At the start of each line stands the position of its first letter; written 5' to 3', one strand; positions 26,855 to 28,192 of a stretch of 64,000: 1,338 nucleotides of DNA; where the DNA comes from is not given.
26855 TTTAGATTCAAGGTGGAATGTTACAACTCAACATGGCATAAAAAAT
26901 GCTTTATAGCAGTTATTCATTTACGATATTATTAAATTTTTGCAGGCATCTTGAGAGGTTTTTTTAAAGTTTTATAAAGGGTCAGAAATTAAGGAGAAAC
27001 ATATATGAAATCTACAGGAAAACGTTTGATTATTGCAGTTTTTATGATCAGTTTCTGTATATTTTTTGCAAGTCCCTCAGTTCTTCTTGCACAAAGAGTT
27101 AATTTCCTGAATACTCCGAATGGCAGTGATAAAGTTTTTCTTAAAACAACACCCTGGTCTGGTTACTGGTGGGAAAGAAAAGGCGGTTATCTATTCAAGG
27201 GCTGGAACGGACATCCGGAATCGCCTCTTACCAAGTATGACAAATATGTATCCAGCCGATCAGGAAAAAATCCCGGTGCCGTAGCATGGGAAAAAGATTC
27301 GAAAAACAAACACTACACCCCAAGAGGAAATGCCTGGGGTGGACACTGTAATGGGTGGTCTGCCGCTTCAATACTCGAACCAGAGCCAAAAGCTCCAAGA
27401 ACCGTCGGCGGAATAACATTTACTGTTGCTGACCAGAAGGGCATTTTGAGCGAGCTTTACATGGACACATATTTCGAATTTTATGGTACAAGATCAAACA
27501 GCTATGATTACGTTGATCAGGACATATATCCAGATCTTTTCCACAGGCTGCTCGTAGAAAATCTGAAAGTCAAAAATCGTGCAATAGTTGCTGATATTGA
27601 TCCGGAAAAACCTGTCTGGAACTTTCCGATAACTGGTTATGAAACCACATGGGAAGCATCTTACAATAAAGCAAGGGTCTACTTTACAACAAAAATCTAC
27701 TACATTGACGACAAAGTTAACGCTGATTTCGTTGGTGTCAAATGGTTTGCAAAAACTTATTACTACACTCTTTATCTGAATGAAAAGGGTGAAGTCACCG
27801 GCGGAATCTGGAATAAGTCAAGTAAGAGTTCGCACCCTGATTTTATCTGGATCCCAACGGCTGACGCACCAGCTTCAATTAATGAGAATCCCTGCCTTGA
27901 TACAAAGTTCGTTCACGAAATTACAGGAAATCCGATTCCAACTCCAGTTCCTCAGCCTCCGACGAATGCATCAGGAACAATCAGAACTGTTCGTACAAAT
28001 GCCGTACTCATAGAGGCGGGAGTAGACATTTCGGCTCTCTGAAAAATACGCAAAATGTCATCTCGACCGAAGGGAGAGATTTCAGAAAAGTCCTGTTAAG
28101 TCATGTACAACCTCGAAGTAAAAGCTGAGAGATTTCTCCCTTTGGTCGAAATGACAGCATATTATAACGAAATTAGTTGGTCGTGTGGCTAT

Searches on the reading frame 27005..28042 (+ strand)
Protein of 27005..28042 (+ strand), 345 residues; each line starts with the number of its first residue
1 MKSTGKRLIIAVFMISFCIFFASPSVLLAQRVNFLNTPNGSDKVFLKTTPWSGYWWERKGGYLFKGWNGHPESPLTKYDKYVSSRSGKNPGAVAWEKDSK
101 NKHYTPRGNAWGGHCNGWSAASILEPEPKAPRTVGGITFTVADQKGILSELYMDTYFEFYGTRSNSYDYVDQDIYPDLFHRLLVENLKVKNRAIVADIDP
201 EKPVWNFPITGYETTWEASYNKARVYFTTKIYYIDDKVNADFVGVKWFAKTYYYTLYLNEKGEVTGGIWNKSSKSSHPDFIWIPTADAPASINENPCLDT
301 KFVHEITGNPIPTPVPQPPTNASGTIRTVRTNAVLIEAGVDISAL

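Call 23: search_protein_families(library=pfam, proteins=[window:27005-28042:+], max_evalue=0.0001)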
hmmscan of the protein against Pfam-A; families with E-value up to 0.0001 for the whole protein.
window:27005-28042:+ (345 aa): 1 family
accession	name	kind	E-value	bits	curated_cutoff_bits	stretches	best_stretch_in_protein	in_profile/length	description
PF16683.11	TGase_elicitor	-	5.5e-24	85.1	25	2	109-237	116-262/361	Transglutaminase elicitor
